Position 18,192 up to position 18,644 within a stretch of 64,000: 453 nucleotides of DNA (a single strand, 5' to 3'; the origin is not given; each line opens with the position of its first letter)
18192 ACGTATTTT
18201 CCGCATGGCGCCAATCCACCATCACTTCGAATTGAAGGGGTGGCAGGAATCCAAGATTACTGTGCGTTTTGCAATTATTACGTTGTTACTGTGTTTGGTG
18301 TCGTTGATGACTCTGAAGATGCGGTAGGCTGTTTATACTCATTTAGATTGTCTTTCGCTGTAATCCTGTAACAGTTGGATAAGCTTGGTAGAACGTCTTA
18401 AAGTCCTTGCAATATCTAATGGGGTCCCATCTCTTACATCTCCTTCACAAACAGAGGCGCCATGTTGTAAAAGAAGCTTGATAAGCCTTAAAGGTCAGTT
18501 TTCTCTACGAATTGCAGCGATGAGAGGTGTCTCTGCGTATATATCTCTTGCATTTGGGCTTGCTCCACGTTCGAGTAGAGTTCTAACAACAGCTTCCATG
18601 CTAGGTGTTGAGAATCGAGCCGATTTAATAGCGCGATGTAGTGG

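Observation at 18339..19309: Island ankyrin gene caught in decay: homopolymer frameshift plus in-frame TGA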

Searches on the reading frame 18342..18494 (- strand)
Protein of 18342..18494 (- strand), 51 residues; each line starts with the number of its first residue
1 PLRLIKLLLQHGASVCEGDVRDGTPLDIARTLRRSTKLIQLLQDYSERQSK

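Call 4: search_protein_families(library=pfam, proteins=[window:18342-18494:-], max_evalue=0.1)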
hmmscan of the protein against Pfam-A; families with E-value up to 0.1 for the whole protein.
seq(51 aa): 3 families
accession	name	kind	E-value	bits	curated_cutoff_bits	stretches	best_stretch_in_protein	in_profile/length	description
PF00023.36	Ank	-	0.037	14.8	21.1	0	4-17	17-30/33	Ankyrin repeat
PF13637.12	Ank_4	-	0.057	14.2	22.7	1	2-29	10-37/50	Ankyrin repeats (many copies)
PF13936.12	HTH_38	-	0.074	13.3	27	0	27-39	25-37/44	Helix-turn-helix domain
